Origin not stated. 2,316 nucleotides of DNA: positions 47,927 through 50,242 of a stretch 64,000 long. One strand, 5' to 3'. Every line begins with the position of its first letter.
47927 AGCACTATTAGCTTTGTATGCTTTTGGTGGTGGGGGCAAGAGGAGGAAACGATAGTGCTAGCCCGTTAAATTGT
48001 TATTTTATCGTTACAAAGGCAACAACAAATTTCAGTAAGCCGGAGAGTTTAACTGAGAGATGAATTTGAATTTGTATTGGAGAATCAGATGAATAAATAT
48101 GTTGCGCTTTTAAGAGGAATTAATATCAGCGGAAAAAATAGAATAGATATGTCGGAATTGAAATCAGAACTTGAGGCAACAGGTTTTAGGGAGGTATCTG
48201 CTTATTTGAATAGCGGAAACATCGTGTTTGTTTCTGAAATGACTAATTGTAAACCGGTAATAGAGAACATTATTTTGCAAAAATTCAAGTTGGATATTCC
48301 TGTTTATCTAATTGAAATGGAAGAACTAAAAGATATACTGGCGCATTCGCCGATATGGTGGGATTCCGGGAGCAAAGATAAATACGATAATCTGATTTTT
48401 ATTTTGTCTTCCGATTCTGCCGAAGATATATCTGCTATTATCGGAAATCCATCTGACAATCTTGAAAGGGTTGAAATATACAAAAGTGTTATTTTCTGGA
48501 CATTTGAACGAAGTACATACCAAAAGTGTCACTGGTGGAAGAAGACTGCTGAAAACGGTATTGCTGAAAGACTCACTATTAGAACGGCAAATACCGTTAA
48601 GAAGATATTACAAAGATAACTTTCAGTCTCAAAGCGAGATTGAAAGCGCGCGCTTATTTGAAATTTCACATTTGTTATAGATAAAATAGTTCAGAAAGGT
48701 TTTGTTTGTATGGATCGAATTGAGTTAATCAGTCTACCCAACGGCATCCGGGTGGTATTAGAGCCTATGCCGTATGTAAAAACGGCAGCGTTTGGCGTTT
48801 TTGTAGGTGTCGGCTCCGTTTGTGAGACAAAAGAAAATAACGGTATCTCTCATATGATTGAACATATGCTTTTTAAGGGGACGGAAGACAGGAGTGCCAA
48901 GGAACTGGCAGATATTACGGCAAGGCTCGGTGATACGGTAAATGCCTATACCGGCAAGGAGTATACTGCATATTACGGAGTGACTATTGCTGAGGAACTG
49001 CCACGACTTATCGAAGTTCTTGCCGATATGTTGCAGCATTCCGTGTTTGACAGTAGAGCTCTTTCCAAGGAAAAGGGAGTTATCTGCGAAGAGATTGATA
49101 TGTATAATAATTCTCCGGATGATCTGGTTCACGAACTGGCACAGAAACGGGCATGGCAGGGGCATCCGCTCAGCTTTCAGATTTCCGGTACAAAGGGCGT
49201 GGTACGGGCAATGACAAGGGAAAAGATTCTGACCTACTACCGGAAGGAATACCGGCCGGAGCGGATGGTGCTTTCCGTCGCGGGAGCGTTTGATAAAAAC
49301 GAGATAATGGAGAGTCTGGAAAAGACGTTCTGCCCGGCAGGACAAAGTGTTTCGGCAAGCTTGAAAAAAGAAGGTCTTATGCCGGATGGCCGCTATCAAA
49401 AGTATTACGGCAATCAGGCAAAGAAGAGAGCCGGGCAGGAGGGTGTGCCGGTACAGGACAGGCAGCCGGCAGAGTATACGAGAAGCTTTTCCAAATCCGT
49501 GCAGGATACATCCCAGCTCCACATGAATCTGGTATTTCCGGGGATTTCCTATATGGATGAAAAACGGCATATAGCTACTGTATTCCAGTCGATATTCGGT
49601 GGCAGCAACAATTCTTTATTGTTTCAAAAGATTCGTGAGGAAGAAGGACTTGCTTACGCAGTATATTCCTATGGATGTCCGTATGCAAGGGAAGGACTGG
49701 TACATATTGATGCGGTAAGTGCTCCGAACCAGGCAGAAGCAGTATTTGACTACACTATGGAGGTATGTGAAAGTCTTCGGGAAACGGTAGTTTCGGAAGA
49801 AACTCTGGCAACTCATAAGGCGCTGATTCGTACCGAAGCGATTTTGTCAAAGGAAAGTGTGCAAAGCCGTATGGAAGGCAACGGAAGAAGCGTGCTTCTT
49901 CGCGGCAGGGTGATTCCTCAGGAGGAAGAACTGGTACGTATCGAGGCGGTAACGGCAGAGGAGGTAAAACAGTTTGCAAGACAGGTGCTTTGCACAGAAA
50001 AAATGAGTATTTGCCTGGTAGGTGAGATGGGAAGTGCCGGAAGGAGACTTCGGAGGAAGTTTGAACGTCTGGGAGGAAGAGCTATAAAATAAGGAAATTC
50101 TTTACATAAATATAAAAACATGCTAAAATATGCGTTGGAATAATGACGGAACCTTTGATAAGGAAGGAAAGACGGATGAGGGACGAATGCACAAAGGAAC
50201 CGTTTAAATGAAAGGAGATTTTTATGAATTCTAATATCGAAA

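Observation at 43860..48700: AT-rich ~4.8-kb accessory island between pnp and the M16 peptidase gene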

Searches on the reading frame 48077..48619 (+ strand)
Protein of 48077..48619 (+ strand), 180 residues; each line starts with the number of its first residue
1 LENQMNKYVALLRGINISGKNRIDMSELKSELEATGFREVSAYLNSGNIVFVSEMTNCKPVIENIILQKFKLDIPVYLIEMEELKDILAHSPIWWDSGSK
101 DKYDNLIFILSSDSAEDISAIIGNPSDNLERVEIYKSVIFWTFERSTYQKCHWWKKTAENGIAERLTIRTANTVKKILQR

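Call 3: search_protein_families(library=pfam, proteins=[window:48077-48619:+], max_evalue=0.01)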
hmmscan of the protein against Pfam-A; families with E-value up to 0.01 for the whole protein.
window:48077-48619:+ (180 aa): 1 family
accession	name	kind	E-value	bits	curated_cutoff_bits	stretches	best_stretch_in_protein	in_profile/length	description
PF08002.16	DUF1697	-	1.7e-34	119.6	24.4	1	5-140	1-137/137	Protein of unknown function (DUF1697)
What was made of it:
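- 48089..48619 (+): Module 4: DUF1697 gene (176 aa from the ATG; the mechanical ORF starts at TTG 48077). PF08002, E 1.7e-34 (call 3).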

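Call 4: search_protein_families(library=padloc, proteins=[window:48077-48619:+], max_evalue=0.01)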
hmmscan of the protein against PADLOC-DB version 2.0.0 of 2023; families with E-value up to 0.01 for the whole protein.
window:48077-48619:+ (180 aa): 0 families

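Call 16: search_protein_families(library=ncbifam, proteins=[window:48077-48619:+], max_evalue=0.01)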
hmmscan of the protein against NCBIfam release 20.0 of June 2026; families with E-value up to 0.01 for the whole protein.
window:48077-48619:+ (180 aa): 0 families

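Call 17: search_protein_families(library=phrogs, proteins=[window:48077-48619:+], max_evalue=0.01)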
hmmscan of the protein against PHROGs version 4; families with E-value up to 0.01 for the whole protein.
window:48077-48619:+ (180 aa): 0 families

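Call 64: search_solved_structures(query=window:48077-48619:+, max_evalue=0.01)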
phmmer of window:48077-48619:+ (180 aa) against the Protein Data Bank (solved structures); distinct sequences matched with E-value up to 0.01: 1.
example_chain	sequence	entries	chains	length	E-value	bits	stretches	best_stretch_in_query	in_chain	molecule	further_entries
2hiy_A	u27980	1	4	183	2.5e-18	69.7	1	3-179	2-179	Hypothetical protein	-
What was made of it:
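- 48089..48619 (+): PDB 2hiy, hypothetical protein, E 2.5e-18 (call 64).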

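Call 101: find_encoding_contigs(protein=window:48089-48619:+, flank=8000, max_places=6)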
Protein window:48089-48619:+ (176 aa): 2 contigs read that carry it; 2 places shown.
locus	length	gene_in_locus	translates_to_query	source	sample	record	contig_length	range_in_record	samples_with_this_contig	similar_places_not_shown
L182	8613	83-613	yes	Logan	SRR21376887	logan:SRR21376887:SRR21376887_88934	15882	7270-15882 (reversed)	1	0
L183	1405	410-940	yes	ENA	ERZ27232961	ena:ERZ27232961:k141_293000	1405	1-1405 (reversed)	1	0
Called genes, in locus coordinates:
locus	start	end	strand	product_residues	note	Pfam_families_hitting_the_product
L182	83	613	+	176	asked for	PF08002:DUF1697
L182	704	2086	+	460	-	PF00675:Peptidase_M16, PF05193:Peptidase_M16_C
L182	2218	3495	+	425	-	PF00155:Aminotran_1_2 (faint), PF01053:Cys_Met_Meta_PP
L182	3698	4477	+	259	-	PF00574:CLP_protease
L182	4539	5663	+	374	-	-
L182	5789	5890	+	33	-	-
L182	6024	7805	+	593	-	PF00664:ABC_membrane, PF00005:ABC_tran, PF02463:SMC_N (faint)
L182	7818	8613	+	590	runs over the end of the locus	PF00664:ABC_membrane, PF00005:ABC_tran, PF02463:SMC_N (faint)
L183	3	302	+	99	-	?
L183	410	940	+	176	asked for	PF08002:DUF1697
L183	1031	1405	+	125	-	?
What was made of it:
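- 48089..48619 (+): Independent contigs L182 and L183 confirm D-DUF1697-M16 (call 101).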

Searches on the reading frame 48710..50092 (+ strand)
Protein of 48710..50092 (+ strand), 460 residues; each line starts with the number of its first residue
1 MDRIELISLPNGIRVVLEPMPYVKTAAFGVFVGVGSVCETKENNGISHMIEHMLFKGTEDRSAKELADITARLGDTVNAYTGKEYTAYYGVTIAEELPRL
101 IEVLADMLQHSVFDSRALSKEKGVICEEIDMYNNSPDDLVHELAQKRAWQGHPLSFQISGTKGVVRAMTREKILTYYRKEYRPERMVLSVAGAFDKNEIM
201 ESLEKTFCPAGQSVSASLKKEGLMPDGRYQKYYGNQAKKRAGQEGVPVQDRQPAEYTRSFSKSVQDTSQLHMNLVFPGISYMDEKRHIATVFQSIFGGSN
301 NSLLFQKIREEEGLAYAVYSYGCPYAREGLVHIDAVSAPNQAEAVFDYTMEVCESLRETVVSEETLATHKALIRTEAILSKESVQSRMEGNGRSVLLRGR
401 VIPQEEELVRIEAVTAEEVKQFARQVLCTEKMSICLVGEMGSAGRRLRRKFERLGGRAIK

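Call 3: search_protein_families(library=pfam, proteins=[window:48710-50092:+], max_evalue=0.01)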
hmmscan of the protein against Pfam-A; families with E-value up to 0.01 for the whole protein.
window:48710-50092:+ (460 aa): 2 families
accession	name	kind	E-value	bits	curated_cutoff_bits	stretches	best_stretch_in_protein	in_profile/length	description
PF00675.25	Peptidase_M16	-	2e-35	122.4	22.3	1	14-161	1-148/149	Insulinase (Peptidase family M16)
PF05193.26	Peptidase_M16_C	-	5.8e-27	95.2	23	1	168-371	2-179/181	Peptidase M16 inactive domain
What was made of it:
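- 48710..50092 (+): M16 (pitrilysin-family) peptidase gene, the conserved right flank. PF00675 and PF05193 (call 3).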

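Call 9: find_related_loci(query=window:48710-50092:+, collection=genome_contigs, flank=10000)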
Query window:48710-50092:+ (460 aa) in genome_contigs; peptide patterns used: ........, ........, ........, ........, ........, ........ (x = any residue, [..] = any of these).
127 stretches matched a pattern; 111 encode a relative of the query (tblastn E <= 1e-3); the best 80 are kept; 80 distinct loci.
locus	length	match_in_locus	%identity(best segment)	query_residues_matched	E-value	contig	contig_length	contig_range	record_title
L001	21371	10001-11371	82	1-455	0e+0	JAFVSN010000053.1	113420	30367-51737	MAG: Lachnospiraceae bacterium isolate RGIG5355 Sheep_Colon-3__c1038587, whole genome shotgun sequence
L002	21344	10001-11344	82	1-457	0e+0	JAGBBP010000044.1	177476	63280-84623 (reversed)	MAG: Lachnospiraceae bacterium isolate RGIG8970 Water_deer_Rectum-2__c528425, whole genome shotgun sequence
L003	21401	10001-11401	81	1-455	0e+0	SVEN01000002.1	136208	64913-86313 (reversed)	MAG: Lachnospiraceae bacterium isolate SIG307 NODE_2706_length_136208_cov_7.375908, whole genome shotgun sequence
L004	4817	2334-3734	80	1-455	0e+0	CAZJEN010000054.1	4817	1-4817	MAG TPA_asm: uncultured Lachnospiraceae bacterium isolate SRP350583_co4_284 genome assembly, contig: NODE_16244_length_4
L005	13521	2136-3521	80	1-455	0e+0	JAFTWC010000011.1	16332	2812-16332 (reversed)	MAG: Lachnospiraceae bacterium isolate RGIG4203 Roe_deer_Colon-3__c1004, whole genome shotgun sequence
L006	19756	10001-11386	80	1-455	0e+0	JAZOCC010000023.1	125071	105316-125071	MAG: Lachnospiraceae bacterium isolate T1900044757_TS20190223.MAGScoT_cleanbin_000017 SGB_2305_k141_1741848, whole genom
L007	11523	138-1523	80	1-455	0e+0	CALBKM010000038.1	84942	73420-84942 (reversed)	MAG TPA_asm: uncultured Clostridia bacterium isolate SRR6425825_bin.43_CONCOCT_v1.1_MAG genome assembly, contig: ERZ1767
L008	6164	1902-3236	80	1-454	0e+0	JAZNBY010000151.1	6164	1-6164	MAG: Lachnospiraceae bacterium isolate T1900044739_TS20190205.MAGScoT_cleanbin_000057 SGB_2038_k141_586310, whole genome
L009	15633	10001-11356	80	1-454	0e+0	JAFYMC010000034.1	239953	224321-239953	MAG: Lachnospiraceae bacterium isolate RGIG7215 Water_buffalos_Cecum-1__c866446, whole genome shotgun sequence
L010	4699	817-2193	81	1-455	0e+0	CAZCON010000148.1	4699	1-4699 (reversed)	MAG TPA_asm: uncultured Lachnospiraceae bacterium isolate SRP350583_co2_288 genome assembly, contig: NODE_27404_length_4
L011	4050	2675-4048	80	1-446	0e+0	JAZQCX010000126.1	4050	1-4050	MAG: Acetatifactor sp. isolate T1900044637_TS20190103.MAGScoT_cleanbin_000039 SGB_1184_k141_2289031, whole genome shotgu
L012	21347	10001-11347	78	1-454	0e+0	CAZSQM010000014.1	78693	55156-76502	MAG TPA_asm: uncultured Lachnospiraceae bacterium isolate binchicken_co370_236 genome assembly, contig: NODE_452_length_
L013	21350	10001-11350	76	2-454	0e+0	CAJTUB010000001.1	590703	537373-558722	MAG TPA_asm: uncultured Lachnospiraceae bacterium isolate MGBC108918 genome assembly, contig: MGBC108918.1, whole genome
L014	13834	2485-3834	76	2-454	0e+0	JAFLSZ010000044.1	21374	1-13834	MAG: Lachnospiraceae bacterium isolate HAN040 Seq44, whole genome shotgun sequence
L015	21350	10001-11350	76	2-454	0e+0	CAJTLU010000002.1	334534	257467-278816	MAG TPA_asm: uncultured Lachnospiraceae bacterium isolate MGBC100288 genome assembly, contig: MGBC100288.2, whole genome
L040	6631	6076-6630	90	1-185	2e-110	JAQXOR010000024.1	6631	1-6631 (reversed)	MAG: Lachnospiraceae bacterium isolate SUG1384 k141_85545, whole genome shotgun sequence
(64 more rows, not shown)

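Call 36: search_protein_families(library=pfam, proteins=[L001:9367-9930:+, L003:9636-9911:+, L004:1964-2284:+, L005:989-1444:+, L005:1768-2028:+, L006:9315-9977:+, L008:294-1019:+, L008:1062-1871:+, L011:2100-2597:+, L040:5039-5935:+], max_evalue=0.01)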
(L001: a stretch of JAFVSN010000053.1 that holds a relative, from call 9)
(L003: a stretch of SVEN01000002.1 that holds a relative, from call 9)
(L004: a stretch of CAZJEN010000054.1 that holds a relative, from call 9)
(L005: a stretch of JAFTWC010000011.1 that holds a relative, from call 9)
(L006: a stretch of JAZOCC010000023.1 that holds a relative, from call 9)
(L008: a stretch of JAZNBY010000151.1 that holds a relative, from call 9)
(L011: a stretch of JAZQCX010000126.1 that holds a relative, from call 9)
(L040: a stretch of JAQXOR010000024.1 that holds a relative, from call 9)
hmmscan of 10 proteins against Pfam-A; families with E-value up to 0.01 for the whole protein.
L001:9367-9930:+ (187 aa): 0 families

L003:9636-9911:+ (91 aa): 0 families

L004:1964-2284:+ (106 aa): 0 families

L005:989-1444:+ (151 aa): 9 families
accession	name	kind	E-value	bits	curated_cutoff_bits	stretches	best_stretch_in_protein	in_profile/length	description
PF00583.31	Acetyltransf_1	-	6.9e-14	52.6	20.7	1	35-137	19-116/116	Acetyltransferase (GNAT) family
PF13673.13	Acetyltransf_10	-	1.8e-12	47.7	23.6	1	38-141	20-111/128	Acetyltransferase (GNAT) domain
PF13508.13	Acetyltransf_7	-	4.2e-12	46.7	27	1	50-138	3-83/84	Acetyltransferase (GNAT) domain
PF17013.11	Acetyltransf_15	-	4.7e-07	29.9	35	1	20-120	7-113/210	Putative acetyl-transferase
PF13302.13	Acetyltransf_3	-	0.00013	23.1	25.4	1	47-137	50-137/138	Acetyltransferase (GNAT) domain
PF13420.13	Acetyltransf_4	-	0.00014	22.3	24.3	1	13-138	3-135/155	Acetyltransferase (GNAT) domain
PF13527.13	Acetyltransf_9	-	0.0004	20.8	25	1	22-137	14-124/127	Acetyltransferase (GNAT) domain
PF08445.16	FR47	-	0.0044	17.4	22.1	0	75-140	17-80/86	FR47-like protein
PF13880.12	Acetyltransf_13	-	0.0065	16.7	22.8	0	82-117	7-42/69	ESCO1/2 acetyl-transferase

L005:1768-2028:+ (86 aa): 0 families

L006:9315-9977:+ (220 aa): 12 families
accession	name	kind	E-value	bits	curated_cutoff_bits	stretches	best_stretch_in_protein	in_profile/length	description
PF13484.11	Fer4_16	-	2.1e-10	41.7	30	1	152-214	1-65/66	4Fe-4S double cluster binding domain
PF12837.12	Fer4_6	-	1e-06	28.9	25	1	148-168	4-24/24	4Fe-4S binding domain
PF00037.32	Fer4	-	1.1e-06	28.6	21.1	1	148-169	3-24/24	4Fe-4S binding domain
PF13187.11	Fer4_9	-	2.8e-06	27.7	27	1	144-167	24-51/52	4Fe-4S dicluster domain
PF25160.1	LdpA_Fe-S-bd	-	2.2e-05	24.6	27.6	1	146-171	21-46/49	LdpA Fe-S cluster-binding domain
PF12838.12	Fer4_7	-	7.6e-05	23.5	27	2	152-215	1-51/52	4Fe-4S dicluster domain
PF13237.11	Fer4_10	-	0.002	18.5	25.5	0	148-213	4-53/53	4Fe-4S dicluster domain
PF12800.12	Fer4_4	-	0.0034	18.1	24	1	151-164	2-15/17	4Fe-4S binding domain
PF12797.12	Fer4_2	-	0.0058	17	24.5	0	150-164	7-21/22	4Fe-4S binding domain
PF23631.1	DUF7143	-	0.0061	16.9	27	0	7-40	28-61/160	Domain of unknown function (DUF7143)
PF12798.12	Fer4_3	-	0.0068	17.6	27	0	205-215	4-14/15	4Fe-4S binding domain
PF14697.11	Fer4_21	-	0.0091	16.5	35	1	140-166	28-55/59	4Fe-4S dicluster domain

L008:294-1019:+ (241 aa): 0 families

L008:1062-1871:+ (269 aa): 0 families

L011:2100-2597:+ (165 aa): 2 families
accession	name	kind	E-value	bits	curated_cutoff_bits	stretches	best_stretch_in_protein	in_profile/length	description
PF13671.12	AAA_33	-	1.4e-13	51.8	27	1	7-122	2-119/143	AAA domain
PF08433.16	KTI12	-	0.0035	17.3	22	1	6-153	3-142/271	Chromatin associated protein KTI12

L040:5039-5935:+ (298 aa): 13 families
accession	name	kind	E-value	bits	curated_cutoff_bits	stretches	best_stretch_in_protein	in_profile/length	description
PF08241.18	Methyltransf_11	-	2.6e-21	76.5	21.2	1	52-144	1-95/95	Methyltransferase domain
PF13847.12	Methyltransf_31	-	2.9e-21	76.1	27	1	45-163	1-127/145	Methyltransferase domain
PF13649.12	Methyltransf_25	-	3.5e-19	69.7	27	1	52-140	2-97/97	Methyltransferase domain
PF08242.18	Methyltransf_12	-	3.1e-11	44.3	30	1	52-141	1-97/98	Methyltransferase domain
PF01209.24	Ubie_methyltran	-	1.6e-08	34.6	20.1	1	29-149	29-156/233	ubiE/COQ5 methyltransferase family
PF13489.12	Methyltransf_23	-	1.7e-08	34.8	27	1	45-206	20-161/164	Methyltransferase domain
PF06325.19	PrmA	-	2.6e-05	24.3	22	1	47-144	161-258/296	Ribosomal protein L11 methyltransferase (PrmA)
PF05175.20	MTS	-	2.8e-05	24.3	23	1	47-117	31-105/170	Methyltransferase small domain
PF00891.24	Methyltransf_2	-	0.0012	18.7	22.3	1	41-144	56-164/210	O-methyltransferase domain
PF07021.18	MetW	-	0.0014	18.7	21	1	45-139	11-105/193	Methionine biosynthesis protein MetW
PF02353.26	CMAS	-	0.002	17.9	27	1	42-146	57-166/273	Mycolic acid cyclopropane synthetase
PF01170.24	UPF0020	-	0.0066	16.6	22.3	0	70-118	75-129/197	RMKL-like, methyltransferase domain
PF01564.23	Spermine_synth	-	0.0079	16.2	22.9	0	48-157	19-141/186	Spermine/spermidine synthase domain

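Call 88: search_protein_families(library=padloc, proteins=[L001:9367-9930:+, L003:9636-9911:+, L004:1964-2284:+, L005:989-1444:+, L005:1768-2028:+, L006:9315-9977:+, L008:294-1019:+, L008:1062-1871:+, L011:2100-2597:+, L040:5039-5935:+], max_evalue=0.001)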
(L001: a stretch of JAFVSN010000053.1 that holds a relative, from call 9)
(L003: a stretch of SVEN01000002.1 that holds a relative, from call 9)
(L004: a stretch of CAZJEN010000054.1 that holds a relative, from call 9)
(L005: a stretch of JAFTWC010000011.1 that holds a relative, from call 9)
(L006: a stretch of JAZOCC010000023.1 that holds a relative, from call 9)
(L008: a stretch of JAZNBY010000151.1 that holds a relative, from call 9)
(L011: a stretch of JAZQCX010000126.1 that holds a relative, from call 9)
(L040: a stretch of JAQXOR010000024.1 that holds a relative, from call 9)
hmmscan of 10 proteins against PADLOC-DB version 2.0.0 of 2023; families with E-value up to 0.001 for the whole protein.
L001:9367-9930:+ (187 aa): 0 families

L003:9636-9911:+ (91 aa): 0 families

L004:1964-2284:+ (106 aa): 0 families

L005:989-1444:+ (151 aa): 0 families

L005:1768-2028:+ (86 aa): 0 families

L006:9315-9977:+ (220 aa): 0 families

L008:294-1019:+ (241 aa): 0 families

L008:1062-1871:+ (269 aa): 0 families

L011:2100-2597:+ (165 aa): 0 families

L040:5039-5935:+ (298 aa): 1 family
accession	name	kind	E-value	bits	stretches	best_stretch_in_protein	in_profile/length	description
PDLC04134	mad2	-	2.9e-17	60.7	1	41-177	285-418/492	mads_2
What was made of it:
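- On Defence island: Relatives' cargo has none apart from a methyltransferase resembling mad2 (call 88).
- The relatives' cargo at this hotspot is not defence-like (call 88).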

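Call 93: list_cluster_members(proteins=[window:48710-50092:+, window:41653-43740:+, window:48077-48619:+, window:46377-47567:+])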
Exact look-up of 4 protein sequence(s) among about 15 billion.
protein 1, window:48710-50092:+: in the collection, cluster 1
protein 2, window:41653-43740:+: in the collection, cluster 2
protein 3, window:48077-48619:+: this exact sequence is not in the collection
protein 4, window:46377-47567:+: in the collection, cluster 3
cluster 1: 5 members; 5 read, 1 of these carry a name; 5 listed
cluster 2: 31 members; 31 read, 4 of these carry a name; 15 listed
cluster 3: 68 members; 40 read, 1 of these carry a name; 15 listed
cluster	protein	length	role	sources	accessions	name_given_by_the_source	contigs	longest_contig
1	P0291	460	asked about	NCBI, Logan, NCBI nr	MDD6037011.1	MAG: pitrilysin family protein [Lachnospiraceae bacterium] | pitrilysin family protein [Lachnospiraceae bacterium]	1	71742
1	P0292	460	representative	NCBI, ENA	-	-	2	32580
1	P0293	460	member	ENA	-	-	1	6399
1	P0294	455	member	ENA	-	-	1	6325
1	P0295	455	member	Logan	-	-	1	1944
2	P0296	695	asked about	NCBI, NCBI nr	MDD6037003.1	MAG: polyribonucleotide nucleotidyltransferase [Lachnospiraceae bacterium] | polyribonucleotide nucleotidyltransferase [Lachnospiraceae bacterium]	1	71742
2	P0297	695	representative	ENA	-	-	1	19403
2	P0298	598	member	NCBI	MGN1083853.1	MAG: polyribonucleotide nucleotidyltransferase, partial [Lachnospiraceae bacterium]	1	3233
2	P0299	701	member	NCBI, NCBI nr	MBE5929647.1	MAG: polyribonucleotide nucleotidyltransferase [Lachnospiraceae bacterium] | polyribonucleotide nucleotidyltransferase [Lachnospiraceae bacterium]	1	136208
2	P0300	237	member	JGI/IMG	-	polyribonucleotide nucleotidyltransferase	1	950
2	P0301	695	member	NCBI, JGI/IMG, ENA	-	-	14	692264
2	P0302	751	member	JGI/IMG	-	-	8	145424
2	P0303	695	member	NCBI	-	-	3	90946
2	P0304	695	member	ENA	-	-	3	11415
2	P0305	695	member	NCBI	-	-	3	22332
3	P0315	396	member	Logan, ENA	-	-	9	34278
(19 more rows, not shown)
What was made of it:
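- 48710..50092 (+): NCBI MDD6037011.1 (call 93).
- The source is a MAG contig (call 93).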

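Call 95: find_encoding_contigs(protein=P0315, flank=10000, max_places=4)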
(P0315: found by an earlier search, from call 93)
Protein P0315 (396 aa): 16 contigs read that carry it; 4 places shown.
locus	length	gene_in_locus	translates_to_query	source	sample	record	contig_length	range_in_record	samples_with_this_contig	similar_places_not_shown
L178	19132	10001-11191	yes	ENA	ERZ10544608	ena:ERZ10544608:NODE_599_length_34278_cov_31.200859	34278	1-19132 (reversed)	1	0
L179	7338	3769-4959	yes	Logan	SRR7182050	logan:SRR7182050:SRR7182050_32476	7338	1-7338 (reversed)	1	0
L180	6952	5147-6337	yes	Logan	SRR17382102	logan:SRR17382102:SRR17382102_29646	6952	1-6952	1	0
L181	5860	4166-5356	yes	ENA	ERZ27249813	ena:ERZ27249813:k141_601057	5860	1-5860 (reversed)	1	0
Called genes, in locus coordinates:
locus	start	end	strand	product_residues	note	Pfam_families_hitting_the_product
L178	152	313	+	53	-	-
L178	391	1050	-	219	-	PF00027:cNMP_binding, PF13545:HTH_Crp_2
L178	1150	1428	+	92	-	-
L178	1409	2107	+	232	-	PF00037:Fer4 (weak), PF12797:Fer4_2 (weak), PF12837:Fer4_6, PF13237:Fer4_10, PF14697:Fer4_21, PF12838:Fer4_7, PF13187:Fer4_9 (weak), PF27217:AF_0155, +1 more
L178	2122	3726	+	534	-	PF03063:Prismane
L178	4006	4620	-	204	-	PF04986:Y2_Tnp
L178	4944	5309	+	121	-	-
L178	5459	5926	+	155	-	-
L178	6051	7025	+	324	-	PF02899:Phage_int_SAM_1 (weak), PF13495:Phage_int_SAM_4, PF00589:Phage_integrase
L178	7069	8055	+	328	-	PF17761:DUF1016_N, PF06250:YhcG_C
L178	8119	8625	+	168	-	PF04133:Vps55 (weak)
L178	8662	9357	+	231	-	-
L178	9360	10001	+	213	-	-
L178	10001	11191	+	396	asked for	PF00753:Lactamase_B, PF12706:Lactamase_B_2, PF07521:RMMBL (faint)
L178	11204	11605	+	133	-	-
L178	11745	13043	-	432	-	PF00589:Phage_integrase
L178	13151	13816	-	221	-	PF13560:HTH_31 (weak), PF01381:HTH_3 (weak)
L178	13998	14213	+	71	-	PF12728:HTH_17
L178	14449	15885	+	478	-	PF03389:MobA_MobL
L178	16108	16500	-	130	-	PF01451:LMWPc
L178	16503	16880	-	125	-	PF13192:Thioredoxin_3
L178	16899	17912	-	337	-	PF03773:ArsP_1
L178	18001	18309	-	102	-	PF12840:HTH_20 (weak), PF01022:HTH_5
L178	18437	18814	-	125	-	PF14198:TnpV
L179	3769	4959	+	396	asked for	PF00753:Lactamase_B, PF12706:Lactamase_B_2, PF07521:RMMBL (faint)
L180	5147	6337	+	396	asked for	PF00753:Lactamase_B, PF12706:Lactamase_B_2, PF07521:RMMBL (faint)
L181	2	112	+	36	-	?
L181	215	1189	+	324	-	PF02899:Phage_int_SAM_1 (weak), PF13495:Phage_int_SAM_4, PF00589:Phage_integrase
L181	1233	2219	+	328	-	PF17761:DUF1016_N, PF06250:YhcG_C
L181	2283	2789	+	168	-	PF04133:Vps55 (weak)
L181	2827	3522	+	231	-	-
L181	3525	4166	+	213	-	-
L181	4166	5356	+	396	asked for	PF00753:Lactamase_B, PF12706:Lactamase_B_2, PF07521:RMMBL (faint)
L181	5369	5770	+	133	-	-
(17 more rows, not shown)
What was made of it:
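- The same cassette sits next to integrases in L178-L181 (call 95).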

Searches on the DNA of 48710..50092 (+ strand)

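Call 68: search_rna_families(source=L001, start=9000, end=9450, threshold=evalue, max_evalue=1)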
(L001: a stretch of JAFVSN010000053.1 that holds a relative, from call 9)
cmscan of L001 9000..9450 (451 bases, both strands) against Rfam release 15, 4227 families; matches with E-value up to 1: 1.
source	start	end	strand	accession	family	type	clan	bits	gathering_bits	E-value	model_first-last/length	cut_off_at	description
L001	9185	9363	+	RF02060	STnc410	Gene; sRNA;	-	15.9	50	0.45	1-158/158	no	Enterobacterial sRNA STnc410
